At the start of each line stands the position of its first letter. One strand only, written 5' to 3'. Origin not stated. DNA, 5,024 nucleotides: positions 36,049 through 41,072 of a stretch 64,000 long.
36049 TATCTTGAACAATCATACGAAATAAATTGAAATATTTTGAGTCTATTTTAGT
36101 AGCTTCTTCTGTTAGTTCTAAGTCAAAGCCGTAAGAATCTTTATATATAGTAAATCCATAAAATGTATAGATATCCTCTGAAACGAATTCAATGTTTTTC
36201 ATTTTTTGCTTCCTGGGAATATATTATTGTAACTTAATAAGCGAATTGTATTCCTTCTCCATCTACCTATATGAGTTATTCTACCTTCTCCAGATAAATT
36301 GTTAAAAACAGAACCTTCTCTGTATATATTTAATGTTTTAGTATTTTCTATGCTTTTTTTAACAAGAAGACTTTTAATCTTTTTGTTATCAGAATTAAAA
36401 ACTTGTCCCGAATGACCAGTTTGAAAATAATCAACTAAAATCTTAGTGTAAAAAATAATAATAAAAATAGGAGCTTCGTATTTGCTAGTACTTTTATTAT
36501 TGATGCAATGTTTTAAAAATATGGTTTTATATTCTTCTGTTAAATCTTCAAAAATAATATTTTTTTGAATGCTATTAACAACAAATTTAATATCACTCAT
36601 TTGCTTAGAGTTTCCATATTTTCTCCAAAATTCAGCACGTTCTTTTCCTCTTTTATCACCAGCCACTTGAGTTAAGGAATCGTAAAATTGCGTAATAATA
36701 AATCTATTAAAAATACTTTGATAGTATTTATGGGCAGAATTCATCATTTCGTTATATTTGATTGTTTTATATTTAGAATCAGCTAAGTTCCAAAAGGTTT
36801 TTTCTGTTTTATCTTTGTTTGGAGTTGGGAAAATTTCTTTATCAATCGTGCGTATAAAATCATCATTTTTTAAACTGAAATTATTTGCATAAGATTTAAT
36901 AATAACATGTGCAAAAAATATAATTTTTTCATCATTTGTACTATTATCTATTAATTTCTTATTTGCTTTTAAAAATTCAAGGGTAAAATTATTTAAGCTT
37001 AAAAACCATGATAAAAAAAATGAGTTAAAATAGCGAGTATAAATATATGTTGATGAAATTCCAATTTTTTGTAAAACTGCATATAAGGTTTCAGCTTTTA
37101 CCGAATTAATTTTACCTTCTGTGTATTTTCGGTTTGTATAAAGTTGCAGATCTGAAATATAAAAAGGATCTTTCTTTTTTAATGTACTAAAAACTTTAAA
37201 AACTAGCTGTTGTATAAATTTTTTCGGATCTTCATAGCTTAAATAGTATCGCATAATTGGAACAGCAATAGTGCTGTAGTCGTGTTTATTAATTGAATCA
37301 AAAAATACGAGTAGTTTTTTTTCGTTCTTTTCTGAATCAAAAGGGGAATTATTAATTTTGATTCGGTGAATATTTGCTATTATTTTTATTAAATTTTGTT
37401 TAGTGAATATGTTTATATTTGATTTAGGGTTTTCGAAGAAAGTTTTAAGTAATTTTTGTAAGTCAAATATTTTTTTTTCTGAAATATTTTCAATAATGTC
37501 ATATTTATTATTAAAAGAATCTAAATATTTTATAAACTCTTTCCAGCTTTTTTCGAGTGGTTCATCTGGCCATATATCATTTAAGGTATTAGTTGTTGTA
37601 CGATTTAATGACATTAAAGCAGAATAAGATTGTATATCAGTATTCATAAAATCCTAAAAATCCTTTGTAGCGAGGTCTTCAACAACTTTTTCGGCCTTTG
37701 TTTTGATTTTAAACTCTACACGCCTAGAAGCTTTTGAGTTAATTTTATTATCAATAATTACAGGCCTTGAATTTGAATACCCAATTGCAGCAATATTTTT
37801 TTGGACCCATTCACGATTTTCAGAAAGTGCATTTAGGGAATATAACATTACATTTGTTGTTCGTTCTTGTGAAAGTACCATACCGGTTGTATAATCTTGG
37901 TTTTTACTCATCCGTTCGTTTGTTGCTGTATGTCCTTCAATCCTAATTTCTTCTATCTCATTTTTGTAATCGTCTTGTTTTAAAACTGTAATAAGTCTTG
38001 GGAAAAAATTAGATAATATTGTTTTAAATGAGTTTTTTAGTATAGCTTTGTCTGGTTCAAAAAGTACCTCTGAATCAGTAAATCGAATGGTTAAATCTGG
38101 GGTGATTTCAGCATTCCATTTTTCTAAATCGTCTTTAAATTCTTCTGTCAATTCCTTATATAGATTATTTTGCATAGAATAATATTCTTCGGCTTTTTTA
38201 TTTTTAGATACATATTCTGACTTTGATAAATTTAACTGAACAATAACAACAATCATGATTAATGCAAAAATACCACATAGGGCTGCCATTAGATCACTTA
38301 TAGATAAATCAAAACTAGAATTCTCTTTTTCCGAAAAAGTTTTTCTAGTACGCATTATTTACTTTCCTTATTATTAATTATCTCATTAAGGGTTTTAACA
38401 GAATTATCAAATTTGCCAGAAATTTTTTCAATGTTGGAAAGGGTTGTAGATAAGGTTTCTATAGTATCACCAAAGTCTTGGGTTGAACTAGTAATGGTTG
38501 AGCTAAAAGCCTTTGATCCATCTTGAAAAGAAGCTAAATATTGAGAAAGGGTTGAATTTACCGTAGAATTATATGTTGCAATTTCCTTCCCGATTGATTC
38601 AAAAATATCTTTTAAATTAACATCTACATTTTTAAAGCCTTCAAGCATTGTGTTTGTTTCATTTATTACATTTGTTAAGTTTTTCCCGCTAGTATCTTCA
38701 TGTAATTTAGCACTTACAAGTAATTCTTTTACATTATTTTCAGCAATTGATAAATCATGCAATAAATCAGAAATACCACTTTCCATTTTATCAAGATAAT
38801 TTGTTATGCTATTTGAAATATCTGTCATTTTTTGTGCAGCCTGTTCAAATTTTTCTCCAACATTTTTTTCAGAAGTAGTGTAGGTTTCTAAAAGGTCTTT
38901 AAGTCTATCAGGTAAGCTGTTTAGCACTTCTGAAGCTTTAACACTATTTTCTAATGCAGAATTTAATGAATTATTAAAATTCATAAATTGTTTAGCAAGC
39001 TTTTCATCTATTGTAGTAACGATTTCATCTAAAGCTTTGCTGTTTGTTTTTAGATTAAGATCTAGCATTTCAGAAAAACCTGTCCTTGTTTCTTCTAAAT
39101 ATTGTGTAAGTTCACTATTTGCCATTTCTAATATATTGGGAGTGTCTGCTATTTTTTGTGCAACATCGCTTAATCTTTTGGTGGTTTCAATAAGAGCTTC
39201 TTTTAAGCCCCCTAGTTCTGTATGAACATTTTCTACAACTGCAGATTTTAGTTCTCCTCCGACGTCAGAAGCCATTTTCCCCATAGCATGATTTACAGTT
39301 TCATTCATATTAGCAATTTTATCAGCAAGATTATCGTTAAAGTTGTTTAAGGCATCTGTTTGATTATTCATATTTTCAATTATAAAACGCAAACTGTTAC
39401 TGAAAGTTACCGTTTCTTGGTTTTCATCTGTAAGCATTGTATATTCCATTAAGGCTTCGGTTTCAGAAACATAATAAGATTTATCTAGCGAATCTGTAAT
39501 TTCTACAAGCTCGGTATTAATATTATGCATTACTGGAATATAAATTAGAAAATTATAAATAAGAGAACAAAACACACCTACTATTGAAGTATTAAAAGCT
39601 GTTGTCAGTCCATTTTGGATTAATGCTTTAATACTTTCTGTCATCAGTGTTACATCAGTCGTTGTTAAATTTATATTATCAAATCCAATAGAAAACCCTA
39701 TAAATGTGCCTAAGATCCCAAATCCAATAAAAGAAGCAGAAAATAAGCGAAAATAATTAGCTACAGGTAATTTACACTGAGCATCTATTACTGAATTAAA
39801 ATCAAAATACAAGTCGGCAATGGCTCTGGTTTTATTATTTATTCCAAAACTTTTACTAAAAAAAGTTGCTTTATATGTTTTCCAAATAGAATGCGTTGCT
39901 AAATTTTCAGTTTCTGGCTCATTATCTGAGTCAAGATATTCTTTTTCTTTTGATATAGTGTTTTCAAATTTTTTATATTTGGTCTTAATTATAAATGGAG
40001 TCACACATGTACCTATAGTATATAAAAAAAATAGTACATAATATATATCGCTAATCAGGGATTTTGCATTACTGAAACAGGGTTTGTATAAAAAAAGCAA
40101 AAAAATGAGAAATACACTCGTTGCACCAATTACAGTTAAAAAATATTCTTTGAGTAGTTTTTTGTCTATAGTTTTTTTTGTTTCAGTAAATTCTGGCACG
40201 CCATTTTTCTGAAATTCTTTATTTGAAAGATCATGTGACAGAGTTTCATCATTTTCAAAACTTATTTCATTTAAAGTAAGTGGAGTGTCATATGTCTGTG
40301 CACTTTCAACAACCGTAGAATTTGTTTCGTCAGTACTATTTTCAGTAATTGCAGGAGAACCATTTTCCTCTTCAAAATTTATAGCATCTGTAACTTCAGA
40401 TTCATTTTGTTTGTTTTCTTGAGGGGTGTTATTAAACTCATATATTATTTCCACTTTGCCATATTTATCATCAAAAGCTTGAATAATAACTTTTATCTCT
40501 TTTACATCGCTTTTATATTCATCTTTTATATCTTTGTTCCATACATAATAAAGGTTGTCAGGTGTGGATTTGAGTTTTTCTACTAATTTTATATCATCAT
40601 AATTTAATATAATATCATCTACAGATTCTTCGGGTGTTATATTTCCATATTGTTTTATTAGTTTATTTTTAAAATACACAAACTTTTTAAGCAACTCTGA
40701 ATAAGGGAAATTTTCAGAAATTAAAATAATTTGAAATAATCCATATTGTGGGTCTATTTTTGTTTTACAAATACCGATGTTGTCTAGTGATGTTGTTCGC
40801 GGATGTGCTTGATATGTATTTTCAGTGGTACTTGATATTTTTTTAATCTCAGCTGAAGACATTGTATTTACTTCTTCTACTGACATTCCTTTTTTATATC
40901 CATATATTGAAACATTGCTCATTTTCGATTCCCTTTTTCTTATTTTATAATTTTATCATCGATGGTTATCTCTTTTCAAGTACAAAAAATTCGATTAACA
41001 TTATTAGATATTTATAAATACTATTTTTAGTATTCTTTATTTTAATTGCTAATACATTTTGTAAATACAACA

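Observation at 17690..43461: About 25.7-kb composite defence island between hisA-IE and cdd, with no mobility genes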

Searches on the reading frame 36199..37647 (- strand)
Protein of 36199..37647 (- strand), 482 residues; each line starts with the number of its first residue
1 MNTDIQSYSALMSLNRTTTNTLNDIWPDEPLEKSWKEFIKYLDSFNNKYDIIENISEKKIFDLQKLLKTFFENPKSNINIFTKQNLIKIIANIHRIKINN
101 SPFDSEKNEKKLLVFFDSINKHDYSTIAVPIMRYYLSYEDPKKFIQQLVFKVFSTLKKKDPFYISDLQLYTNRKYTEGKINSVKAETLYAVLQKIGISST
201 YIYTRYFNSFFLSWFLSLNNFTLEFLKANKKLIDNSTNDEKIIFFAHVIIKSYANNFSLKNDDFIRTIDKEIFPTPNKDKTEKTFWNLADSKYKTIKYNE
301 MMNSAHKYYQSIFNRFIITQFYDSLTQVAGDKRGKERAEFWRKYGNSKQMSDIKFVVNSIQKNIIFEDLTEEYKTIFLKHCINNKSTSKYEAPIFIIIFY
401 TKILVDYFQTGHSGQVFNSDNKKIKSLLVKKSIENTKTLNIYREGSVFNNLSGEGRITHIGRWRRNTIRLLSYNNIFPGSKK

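Call 4: search_protein_families(library=pfam, proteins=[window:36199-37647:-])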
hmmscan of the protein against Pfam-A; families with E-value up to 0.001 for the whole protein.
window:36199-37647:- (482 aa): 0 families

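Call 6: search_protein_families(library=padloc, proteins=[window:36199-37647:-])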
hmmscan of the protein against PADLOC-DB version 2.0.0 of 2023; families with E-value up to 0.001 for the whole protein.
window:36199-37647:- (482 aa): 0 families

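Call 70: search_protein_families(library=padloc, proteins=[window:36199-37647:-], max_evalue=10)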
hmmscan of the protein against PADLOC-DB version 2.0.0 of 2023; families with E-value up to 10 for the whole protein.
window:36199-37647:- (482 aa): 0 families

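Call 71: search_protein_families(library=ncbifam, proteins=[window:36199-37647:-], max_evalue=0.01)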
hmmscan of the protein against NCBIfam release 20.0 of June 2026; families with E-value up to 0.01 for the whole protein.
window:36199-37647:- (482 aa): 0 families

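Call 72: search_solved_structures(query=window:36199-37647:-, max_evalue=1)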
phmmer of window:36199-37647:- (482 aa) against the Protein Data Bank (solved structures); distinct sequences matched with E-value up to 1: 7.
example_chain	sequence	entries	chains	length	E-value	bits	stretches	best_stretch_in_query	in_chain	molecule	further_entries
2ran_A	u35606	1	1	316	0.14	14.4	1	359-473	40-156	ANNEXIN V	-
1a8a_A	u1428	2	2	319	0.14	14.4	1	359-473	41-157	ANNEXIN V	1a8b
1bc0_A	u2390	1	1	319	0.14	14.4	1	359-473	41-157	ANNEXIN V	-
1g5n_A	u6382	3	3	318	0.14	14.4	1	359-473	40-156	ANNEXIN V | Annexin A5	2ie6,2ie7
2h0m_A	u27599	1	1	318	0.15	14.3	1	359-472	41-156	Annexin A5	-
1n41_A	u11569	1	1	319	0.15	14.3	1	359-473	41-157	annexin V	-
1n44_A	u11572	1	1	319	0.23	13.7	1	361-473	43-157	Annexin V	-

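Call 75: find_homologous_proteins(query=window:36199-37647:-)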
Query window:36199-37647:- (482 aa): 5 proteins with E <= 0.001 among 8000 candidates.
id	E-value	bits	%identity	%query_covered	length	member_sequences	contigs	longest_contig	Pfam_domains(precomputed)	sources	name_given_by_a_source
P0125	0.0e+0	1057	100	100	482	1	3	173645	-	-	-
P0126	2.3e-107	378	42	100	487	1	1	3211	-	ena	-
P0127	4.4e-105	371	42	100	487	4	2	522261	-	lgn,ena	-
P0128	2.9e-104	368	41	100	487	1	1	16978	-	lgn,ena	-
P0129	3.0e-101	358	39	100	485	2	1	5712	-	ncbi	-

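Call 76: find_encoding_contigs(protein=P0127, flank=9000, max_places=2)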
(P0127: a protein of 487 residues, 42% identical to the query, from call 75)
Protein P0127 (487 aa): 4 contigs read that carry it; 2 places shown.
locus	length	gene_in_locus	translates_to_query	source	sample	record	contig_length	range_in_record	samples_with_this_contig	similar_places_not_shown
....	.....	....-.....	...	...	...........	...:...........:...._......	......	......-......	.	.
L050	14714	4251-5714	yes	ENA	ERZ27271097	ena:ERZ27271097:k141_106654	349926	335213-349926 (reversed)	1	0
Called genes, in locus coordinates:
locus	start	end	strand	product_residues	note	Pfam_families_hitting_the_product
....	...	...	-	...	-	-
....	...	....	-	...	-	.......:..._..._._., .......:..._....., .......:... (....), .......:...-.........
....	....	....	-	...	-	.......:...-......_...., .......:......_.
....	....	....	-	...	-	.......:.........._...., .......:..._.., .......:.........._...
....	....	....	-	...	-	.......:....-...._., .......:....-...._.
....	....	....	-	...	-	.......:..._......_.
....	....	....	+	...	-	-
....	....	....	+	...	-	-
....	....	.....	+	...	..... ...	-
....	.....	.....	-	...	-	-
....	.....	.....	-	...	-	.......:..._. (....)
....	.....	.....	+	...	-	-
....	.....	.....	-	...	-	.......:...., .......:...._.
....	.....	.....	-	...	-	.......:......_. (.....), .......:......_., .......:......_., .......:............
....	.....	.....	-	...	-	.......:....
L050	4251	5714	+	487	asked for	-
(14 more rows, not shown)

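Call 77: find_encoding_contigs(protein=P0128, flank=9000, max_places=2)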
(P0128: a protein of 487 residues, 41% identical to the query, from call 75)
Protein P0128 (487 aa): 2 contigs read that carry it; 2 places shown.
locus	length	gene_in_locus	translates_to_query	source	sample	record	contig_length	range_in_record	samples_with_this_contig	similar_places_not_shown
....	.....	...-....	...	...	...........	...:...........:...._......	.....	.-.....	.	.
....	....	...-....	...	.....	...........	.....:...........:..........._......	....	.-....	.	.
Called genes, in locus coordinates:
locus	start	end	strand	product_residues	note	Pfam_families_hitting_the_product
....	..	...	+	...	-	-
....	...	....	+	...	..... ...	-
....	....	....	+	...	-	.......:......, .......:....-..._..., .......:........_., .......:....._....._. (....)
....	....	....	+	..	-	-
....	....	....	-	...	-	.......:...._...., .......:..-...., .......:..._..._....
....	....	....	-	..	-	-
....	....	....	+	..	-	-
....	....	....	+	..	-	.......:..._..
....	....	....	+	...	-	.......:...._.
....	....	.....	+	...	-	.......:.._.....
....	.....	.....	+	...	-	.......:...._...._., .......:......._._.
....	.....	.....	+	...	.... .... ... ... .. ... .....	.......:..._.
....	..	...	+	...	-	-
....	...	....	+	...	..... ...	-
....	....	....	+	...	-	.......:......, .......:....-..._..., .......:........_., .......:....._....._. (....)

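Call 90: predict_structure(alignment_id=A8)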
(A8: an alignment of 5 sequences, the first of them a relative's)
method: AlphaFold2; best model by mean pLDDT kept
length: 482 residues; sequences in the alignment: 5
mean_pLDDT: 66.9   pTM: 0.59
mean pLDDT of the five models: 66.9, 61.1, 60.3, 60.3, 59.3
residues with pLDDT >= 90: 19; 70-90: 214; 50-70: 167; < 50: 82
segments of 3 or more residues with pLDDT < 50: 1-26, 45-53, 73-84, 136-141, 158-165, 167-169, 449-454, 479-482
pLDDT, mean of each block of 10 residues (from residue 1): 31 33 44 55 50 53 54 47 49 52 52 55 51 50 53 51 46 66 80 68 60 86 89 86 92 68 86 84 85 85 89 80 71 71 67 85 82 81 79 82 76 73 85 80 66 53 69 61 37
secondary structure, 60 per line:
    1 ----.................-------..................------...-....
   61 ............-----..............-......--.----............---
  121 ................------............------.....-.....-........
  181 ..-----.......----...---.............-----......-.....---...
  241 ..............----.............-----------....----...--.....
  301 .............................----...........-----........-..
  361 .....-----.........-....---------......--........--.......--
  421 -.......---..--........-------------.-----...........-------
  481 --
elements in order: H5-21 H29-46 E53-55 H57-72 H78-91 E96-98 H106-117 H121-136 H143-154 H161-165 H167-171 H173-182 H188-194 H205-217 H223-228 H230-234 H238-254 H259-271 H283-286 H296-329 H334-344 E350-357 H359-365 H371-379 E381-384 E394-399 E402-409 E412-418 H422-428 H436-443 H463-473

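Call 93: fold_search(model_id=the predicted structure, library=pdb)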
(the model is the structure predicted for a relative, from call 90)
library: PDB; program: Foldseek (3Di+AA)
matches with E <= 10: 499; with E <= 0.001: 1
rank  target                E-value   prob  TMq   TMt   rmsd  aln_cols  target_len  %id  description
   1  8r68                  3.5e-05  1.00  0.43  0.51   7.5       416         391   11  Zorya anti-bacteriophage defense system ZorC WT (released 2024-12-04)
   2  6oxl_A                1.3e-01  0.54  0.19  0.17  17.9       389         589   12  CRYO-EM STRUCTURE OF PHOSPHORYLATED AP-2 (mu E302K) BOUND TO NECAP IN THE PRESENCE OF SS DNA (released 2019-09-11)
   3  4d0p                  1.6e-01  0.51  0.17  0.21  15.4       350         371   14  Crystal structure of human CSN4 (released 2014-07-23)
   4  8j0n_B                2.1e-01  0.20  0.13  0.18  20.4       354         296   11  cryo-EM structure of human EMC (released 2024-04-03)
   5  5uwu_C                2.6e-01  0.30  0.19  0.12  17.0       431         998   13  Crystal Structure of SMAD4 NES Peptide in complex with CRM1-Ran-RanBP1 (released 2017-03-22)
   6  5gjq_Q                3.1e-01  0.38  0.20  0.22  17.1       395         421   11  Structure of the human 26S proteasome bound to USP14-UbAl (released 2016-08-17)
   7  8hq3_C                3.1e-01  0.20  0.16  0.10  17.6       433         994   11  KL1 in complex with CRM1-Ran-RanBP1 (released 2023-10-25)
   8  6cit_C                3.2e-01  0.28  0.20  0.13  16.2       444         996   12  Crystal Structure of MVM NS2 NES Peptide in complex with CRM1-Ran-RanBP1 (released 2018-06-27)
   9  9evd_3                3.2e-01  0.18  0.13  0.18  23.6       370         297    9  In situ structure of the peripheral stalk of the mitochondrial ATPsynthase in whole Polytomella cells (released 2024-09-18)
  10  6owo_A                3.6e-01  0.25  0.16  0.15  18.2       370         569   13  CRYO-EM STRUCTURE OF PHOSPHORYLATED AP-2 CORE BOUND TO NECAP (released 2019-09-11)
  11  7wtt_K                3.9e-01  0.16  0.16  0.11  16.2       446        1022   10  Cryo-EM structure of a human pre-40S ribosomal subunit - State RRP12-A1 (with CK1) (released 2022-10-19)
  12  8fth                  4.3e-01  0.16  0.17  0.09  17.7       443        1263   11  Chaetomium thermophilum SETX - NPPC internal deletion (released 2023-10-25)
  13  7z8t_D                4.5e-01  0.12  0.12  0.07  16.5       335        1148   10  CAND1-SCF-SKP2 CAND1 engaged SCF rocked (released 2023-04-19)
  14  9oga                  4.7e-01  0.30  0.19  0.12  15.5       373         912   10  Cryo-EM structure of human full-length XPO1 conjugated with selinexor (released 2025-11-26)
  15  7vop_V                4.7e-01  0.13  0.16  0.12  19.4       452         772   13  Cryo-EM structure of Xenopus laevis nuclear pore complex cytoplasmic ring subunit (released 2022-02-02)
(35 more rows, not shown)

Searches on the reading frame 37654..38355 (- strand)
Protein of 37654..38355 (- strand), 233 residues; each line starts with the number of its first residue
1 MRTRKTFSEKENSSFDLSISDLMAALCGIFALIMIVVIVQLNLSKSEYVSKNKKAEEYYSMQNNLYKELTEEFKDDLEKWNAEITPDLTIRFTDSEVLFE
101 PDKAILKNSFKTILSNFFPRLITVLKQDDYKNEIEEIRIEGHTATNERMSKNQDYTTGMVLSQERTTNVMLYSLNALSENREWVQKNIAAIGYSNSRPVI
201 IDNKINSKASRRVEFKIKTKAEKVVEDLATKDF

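Call 4: search_protein_families(library=pfam, proteins=[window:37654-38355:-])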
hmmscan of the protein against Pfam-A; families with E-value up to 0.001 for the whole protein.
window:37654-38355:- (233 aa): 1 family
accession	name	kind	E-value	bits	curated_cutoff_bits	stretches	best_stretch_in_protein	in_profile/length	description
PF00691.25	OmpA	-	1.4e-07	32.2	27.2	1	98-211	1-97/98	OmpA family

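Call 6: search_protein_families(library=padloc, proteins=[window:37654-38355:-])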
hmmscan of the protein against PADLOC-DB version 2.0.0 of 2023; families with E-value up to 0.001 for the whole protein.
window:37654-38355:- (233 aa): 7 families
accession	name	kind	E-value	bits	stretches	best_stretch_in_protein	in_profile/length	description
PDLC00641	ZorB2|ZorB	-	8.8e-66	220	1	5-231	6-236/238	MotB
PDLC00609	ZorB1|ZorB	-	6.9e-52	174.3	1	4-229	7-226/232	MotB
PDLC00608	ZorB1|ZorB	-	6.8e-21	72.7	1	4-219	6-227/243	MotB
PDLC00610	ZorB1|ZorB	-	2.5e-16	58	1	3-217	4-234/254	MotB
PDLC00611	ZorB1|ZorB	-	6.4e-14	50.2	1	4-218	9-214/240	MotB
PDLC00651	ZorB3|ZorB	-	4e-10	37.6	1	18-221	18-206/215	MotB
PDLC00612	ZorB1|ZorB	-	8.5e-08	30.1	1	60-219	97-268/293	MotB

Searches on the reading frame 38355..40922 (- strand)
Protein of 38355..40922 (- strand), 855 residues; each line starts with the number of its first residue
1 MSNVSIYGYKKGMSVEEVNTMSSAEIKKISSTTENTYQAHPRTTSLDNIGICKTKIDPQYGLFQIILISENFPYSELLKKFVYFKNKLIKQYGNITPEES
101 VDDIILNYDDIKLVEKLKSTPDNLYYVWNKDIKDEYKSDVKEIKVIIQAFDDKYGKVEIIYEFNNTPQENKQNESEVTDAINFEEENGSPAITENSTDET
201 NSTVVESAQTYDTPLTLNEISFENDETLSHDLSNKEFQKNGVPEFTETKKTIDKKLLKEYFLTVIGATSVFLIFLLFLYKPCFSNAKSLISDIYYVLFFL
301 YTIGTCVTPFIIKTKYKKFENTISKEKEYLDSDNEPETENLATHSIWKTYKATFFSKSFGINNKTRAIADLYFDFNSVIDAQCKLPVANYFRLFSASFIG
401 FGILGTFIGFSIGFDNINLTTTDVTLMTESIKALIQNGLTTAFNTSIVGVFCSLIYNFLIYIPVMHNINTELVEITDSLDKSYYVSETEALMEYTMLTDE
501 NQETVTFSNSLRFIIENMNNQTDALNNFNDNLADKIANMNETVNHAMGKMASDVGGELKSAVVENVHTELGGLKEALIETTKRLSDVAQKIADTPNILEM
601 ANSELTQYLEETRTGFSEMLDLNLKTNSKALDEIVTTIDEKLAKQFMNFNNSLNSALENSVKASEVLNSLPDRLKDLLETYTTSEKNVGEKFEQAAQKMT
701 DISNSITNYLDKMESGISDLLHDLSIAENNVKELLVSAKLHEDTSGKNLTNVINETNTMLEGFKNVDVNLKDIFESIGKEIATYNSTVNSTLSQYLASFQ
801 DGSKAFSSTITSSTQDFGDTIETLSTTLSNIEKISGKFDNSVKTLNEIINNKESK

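Call 4: search_protein_families(library=pfam, proteins=[window:38355-40922:-])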
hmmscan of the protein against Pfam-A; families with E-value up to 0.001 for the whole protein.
window:38355-40922:- (855 aa): 2 families
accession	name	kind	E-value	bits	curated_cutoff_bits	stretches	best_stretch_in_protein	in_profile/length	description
PF04108.17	ATG17_like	-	0.00011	22.2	43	1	501-830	23-293/355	Autophagy protein ATG17-like domain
PF01442.23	Apolipoprotein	-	0.00032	20.9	90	0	527-700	11-182/190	Apolipoprotein A1/A4/E domain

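Call 6: search_protein_families(library=padloc, proteins=[window:38355-40922:-])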
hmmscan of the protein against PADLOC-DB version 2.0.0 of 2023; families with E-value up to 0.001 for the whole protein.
window:38355-40922:- (855 aa): 16 families
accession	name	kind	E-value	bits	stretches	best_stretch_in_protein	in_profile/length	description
PDLC00601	ZorA1|ZorA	-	1.2e-19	68.4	2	399-459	143-203/699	MotA/ExbB/TolQ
PDLC00602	ZorA1|ZorA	-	9.2e-14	49.1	1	397-732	134-458/648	MotA/ExbB/TolQ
PDLC00604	ZorA1|ZorA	-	3e-12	43.8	1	333-838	93-587/639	MotA/ExbB/TolQ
PDLC00635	ZorA2|ZorA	-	3.5e-12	44.1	1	394-725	49-375/505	MotA/ExbB/TolQ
PDLC00597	ZorA1|ZorA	-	5.2e-11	40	1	388-800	105-508/683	MotA/ExbB/TolQ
PDLC00648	ZorA3|ZorA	-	2.2e-10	37.9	1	537-727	285-469/692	MotA/ExbB/TolQ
PDLC00637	ZorA2|ZorA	-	5.7e-10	36.6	2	398-474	48-118/420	MotA/ExbB/TolQ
PDLC00599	ZorA1|ZorA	-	1.5e-09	35.2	1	367-480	100-213/631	MotA/ExbB/TolQ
PDLC00649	ZorA3|ZorA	-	5.5e-09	33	1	401-699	116-416/698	MotA/ExbB/TolQ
PDLC00595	ZorA1|ZorA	-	6.5e-08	29.8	1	390-644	137-371/487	MotA/ExbB/TolQ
PDLC00647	ZorA3|ZorA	-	6.7e-08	29.4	1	402-821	122-551/780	MotA/ExbB/TolQ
PDLC00640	ZorA2|ZorA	-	7.6e-08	29.5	1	399-466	53-114/590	MotA/ExbB/TolQ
PDLC00638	ZorA2|ZorA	-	8e-08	29.5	1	400-460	55-109/545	MotA/ExbB/TolQ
PDLC00603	ZorA1|ZorA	-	9.4e-08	29.1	1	293-564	24-299/727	MotA/ExbB/TolQ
PDLC00636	ZorA2|ZorA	-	5.5e-07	26.8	1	398-543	49-183/461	MotA/ExbB/TolQ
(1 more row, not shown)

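Call 71: search_protein_families(library=ncbifam, proteins=[window:38355-40922:-], max_evalue=0.01)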
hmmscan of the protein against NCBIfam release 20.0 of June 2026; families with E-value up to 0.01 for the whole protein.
window:38355-40922:- (855 aa): 6 families
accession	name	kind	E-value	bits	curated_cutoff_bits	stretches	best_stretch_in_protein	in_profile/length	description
NF033915.0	antiphage_ZorA_2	subfamily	1.6e-12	47.2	100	1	398-662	115-374/383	anti-phage ZorAB system protein ZorA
NF033914.0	antiphage_ZorA_1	subfamily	1.9e-12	46.3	190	2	308-657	27-379/619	anti-phage ZorAB system protein ZorA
NF041792.2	2_anti-phage_ZorA2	equivalog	2.8e-09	36.1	700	1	389-821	43-488/550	type II Zorya anti-phage system protein ZorA2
NF033917.0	antiphage_ZorA_4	subfamily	7e-06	25.2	500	1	385-551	53-195/413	anti-phage ZorAB system protein ZorA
NF003413.0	PRK04778.1-7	equivalog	0.00042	18.8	556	1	500-709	125-327/564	septation ring formation regulator EzrA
TIGR00996.1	Mtu_fam_mce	paralog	0.0011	18.2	140.5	0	629-718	174-262/291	MCE family protein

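Call 73: search_solved_structures(query=window:38355-40922:-, max_evalue=0.01)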
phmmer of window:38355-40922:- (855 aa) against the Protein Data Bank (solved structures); distinct sequences matched with E-value up to 0.01: 5.
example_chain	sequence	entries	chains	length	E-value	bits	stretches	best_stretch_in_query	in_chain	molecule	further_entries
8vvn_C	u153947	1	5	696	1.6e-05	26.5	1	396-755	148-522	MotA/TolQ/ExbB proton channel domain-containing protein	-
8qyh_A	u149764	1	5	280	0.00037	22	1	315-492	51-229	Anti-phage defense ZorAB system ZorA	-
8qyy_A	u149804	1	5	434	0.001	20.6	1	377-563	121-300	Anti-phage defense ZorAB system ZorA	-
8vvi_F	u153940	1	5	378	0.0012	20.4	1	398-675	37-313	MotA/TolQ/ExbB proton channel domain-containing protein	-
8qyd_A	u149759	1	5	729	0.0042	18.6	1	378-567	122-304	Anti-phage defense ZorAB system ZorA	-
